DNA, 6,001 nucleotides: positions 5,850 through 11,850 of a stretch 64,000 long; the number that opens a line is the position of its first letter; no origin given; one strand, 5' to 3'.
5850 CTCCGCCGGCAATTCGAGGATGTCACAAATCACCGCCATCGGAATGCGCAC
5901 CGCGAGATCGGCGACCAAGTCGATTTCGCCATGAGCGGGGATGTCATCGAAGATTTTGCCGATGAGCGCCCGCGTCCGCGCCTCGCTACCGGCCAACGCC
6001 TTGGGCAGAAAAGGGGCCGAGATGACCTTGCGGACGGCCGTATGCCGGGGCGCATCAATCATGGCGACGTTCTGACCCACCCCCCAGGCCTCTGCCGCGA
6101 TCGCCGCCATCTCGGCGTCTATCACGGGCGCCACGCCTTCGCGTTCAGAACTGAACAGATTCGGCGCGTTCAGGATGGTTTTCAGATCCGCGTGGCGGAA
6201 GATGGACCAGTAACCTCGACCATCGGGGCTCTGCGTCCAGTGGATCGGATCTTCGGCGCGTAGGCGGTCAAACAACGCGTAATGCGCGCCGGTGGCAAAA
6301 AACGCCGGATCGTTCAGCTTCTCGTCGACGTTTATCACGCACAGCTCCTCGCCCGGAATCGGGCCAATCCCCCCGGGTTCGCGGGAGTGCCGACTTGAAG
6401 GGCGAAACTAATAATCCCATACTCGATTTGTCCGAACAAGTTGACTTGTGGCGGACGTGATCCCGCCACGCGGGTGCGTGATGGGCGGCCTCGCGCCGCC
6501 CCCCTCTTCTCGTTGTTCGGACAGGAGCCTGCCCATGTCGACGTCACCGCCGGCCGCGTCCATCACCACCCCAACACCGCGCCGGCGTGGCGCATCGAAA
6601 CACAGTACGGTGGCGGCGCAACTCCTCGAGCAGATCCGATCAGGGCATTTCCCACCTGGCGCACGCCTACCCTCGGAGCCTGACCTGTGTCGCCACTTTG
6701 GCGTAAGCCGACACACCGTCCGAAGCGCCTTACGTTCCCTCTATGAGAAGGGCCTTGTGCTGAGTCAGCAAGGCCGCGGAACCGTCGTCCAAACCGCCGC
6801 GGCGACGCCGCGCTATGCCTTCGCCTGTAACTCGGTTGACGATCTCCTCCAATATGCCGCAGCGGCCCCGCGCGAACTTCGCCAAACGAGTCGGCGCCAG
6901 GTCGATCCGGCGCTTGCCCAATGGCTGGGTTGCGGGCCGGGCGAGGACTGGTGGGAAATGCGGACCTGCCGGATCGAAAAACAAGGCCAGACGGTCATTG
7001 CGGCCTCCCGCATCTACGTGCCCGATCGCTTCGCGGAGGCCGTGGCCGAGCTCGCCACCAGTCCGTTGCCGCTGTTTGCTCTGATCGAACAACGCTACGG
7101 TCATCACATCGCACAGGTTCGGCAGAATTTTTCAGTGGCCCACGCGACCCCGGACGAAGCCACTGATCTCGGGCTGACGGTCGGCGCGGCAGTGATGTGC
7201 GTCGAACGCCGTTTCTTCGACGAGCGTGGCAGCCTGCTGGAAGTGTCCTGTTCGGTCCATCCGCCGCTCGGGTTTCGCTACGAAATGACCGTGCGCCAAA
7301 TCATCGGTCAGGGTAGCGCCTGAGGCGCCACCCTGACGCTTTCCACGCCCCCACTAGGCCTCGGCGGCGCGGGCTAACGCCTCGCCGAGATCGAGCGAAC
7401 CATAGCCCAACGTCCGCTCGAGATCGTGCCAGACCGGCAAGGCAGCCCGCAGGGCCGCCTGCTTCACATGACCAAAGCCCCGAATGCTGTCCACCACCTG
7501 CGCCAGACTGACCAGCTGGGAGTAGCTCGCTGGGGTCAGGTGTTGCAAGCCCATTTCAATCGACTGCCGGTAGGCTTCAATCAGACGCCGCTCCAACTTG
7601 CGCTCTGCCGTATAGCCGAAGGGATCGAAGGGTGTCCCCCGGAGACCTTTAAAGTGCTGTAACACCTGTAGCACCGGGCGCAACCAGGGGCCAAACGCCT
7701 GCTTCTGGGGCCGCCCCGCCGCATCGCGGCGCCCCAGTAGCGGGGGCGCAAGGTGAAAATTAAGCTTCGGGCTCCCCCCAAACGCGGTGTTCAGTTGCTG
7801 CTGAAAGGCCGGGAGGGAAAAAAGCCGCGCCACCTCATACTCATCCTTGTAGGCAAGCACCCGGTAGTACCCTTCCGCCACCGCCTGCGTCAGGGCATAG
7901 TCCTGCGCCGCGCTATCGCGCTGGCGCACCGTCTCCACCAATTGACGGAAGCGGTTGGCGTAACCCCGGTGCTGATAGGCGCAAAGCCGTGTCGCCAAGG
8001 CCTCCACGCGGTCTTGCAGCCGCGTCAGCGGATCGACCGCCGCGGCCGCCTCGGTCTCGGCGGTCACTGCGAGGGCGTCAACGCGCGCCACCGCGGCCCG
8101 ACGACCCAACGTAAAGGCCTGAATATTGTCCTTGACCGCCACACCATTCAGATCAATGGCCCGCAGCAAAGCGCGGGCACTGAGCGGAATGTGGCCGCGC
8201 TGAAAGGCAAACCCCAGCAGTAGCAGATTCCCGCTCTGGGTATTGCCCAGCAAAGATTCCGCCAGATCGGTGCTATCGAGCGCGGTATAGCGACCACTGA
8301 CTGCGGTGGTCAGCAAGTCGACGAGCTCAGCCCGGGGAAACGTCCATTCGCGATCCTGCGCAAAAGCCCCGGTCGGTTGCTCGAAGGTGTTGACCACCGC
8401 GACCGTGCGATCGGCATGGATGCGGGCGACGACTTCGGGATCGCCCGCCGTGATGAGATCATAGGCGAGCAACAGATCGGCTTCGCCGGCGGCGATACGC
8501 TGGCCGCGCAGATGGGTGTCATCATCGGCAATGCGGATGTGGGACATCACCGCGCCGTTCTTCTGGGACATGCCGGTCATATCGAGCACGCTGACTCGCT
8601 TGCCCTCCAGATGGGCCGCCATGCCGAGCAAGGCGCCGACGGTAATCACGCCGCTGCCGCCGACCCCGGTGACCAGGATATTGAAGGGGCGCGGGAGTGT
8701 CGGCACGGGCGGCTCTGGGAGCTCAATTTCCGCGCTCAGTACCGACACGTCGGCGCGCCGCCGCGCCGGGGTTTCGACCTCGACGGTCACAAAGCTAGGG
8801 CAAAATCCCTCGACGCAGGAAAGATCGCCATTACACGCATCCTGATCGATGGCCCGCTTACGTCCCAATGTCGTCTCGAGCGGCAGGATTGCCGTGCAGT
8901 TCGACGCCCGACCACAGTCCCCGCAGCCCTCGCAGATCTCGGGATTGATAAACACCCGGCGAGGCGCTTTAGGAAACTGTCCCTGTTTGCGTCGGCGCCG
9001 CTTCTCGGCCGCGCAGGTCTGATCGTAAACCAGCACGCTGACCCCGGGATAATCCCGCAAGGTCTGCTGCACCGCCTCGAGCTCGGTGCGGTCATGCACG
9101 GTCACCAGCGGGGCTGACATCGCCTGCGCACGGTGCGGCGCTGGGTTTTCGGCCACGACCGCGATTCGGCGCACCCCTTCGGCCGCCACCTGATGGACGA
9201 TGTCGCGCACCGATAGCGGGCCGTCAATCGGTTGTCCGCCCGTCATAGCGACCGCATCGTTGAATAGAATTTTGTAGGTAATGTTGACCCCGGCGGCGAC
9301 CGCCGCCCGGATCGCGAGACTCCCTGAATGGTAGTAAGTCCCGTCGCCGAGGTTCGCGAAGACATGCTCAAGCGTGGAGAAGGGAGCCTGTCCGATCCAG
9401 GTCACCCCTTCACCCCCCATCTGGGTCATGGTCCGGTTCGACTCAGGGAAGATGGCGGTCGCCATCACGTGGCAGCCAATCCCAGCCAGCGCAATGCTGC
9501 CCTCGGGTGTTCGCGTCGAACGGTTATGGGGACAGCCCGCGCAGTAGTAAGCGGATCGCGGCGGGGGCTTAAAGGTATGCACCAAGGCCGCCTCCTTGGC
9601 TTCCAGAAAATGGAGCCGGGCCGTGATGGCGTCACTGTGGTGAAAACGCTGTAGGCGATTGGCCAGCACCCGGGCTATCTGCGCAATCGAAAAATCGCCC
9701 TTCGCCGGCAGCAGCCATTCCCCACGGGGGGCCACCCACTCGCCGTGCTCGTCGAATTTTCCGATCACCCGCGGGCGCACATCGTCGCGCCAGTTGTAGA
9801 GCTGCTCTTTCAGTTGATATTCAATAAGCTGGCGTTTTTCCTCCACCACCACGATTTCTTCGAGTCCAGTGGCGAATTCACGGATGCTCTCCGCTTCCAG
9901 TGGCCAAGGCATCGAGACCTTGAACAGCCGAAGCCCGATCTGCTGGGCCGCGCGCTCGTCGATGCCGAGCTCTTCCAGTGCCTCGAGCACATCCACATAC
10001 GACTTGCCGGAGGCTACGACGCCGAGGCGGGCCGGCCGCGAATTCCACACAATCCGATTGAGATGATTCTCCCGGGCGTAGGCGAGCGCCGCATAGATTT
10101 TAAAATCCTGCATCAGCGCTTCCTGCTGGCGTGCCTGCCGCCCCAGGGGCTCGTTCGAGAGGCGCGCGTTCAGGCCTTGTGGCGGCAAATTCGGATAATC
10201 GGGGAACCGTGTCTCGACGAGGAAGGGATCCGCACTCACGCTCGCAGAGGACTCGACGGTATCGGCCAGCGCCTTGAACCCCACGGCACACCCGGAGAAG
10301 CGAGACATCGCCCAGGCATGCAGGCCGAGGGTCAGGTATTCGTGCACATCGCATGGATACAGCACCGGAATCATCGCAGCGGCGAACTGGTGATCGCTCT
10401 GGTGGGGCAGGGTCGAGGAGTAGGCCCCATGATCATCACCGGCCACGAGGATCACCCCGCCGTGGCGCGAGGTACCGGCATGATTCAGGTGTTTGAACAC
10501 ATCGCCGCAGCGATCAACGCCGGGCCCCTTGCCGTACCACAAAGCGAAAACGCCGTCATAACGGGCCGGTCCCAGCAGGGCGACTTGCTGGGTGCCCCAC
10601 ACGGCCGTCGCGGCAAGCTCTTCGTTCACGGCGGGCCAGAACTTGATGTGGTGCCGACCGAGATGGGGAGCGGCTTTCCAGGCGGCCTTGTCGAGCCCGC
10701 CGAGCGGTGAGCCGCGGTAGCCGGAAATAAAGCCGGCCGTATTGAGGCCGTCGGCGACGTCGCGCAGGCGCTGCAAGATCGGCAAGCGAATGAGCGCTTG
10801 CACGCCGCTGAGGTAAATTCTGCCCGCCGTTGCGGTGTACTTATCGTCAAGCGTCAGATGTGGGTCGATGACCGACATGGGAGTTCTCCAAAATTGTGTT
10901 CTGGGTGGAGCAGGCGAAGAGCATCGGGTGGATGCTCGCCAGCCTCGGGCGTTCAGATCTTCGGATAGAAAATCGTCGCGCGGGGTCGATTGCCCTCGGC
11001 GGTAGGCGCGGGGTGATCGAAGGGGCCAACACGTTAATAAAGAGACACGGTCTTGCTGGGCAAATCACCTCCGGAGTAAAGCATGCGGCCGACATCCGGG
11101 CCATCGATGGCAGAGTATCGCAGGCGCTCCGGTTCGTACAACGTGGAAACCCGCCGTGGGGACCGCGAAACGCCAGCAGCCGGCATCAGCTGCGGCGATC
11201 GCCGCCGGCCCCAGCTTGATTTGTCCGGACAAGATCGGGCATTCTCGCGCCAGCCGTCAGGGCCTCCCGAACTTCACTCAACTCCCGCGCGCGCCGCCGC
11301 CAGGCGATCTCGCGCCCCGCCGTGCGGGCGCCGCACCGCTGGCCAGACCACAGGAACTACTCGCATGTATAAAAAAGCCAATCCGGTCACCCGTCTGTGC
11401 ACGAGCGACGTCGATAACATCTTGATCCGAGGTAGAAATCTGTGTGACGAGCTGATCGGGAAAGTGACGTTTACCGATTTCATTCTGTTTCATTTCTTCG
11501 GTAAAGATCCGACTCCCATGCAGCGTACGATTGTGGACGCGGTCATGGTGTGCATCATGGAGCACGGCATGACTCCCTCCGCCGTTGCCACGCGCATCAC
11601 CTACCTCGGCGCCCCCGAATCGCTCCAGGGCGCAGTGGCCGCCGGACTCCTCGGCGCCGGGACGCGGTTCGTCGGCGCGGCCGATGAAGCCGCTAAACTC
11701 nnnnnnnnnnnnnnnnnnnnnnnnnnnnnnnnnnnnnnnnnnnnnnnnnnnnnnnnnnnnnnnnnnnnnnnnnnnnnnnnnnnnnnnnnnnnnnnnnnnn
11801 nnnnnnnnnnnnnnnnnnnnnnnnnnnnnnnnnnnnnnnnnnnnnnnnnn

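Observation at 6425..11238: Same GntR/FadR-type palindrome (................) upstream of the GntR/HutC regulator and upstream of the citryl-CoA-lyase-like / double-ACAD genes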

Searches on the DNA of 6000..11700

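Call 66: search_rna_families(source=window, start=6000, end=11700, threshold=evalue, max_evalue=1)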
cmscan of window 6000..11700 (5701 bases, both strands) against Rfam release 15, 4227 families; matches with E-value up to 1: 0.
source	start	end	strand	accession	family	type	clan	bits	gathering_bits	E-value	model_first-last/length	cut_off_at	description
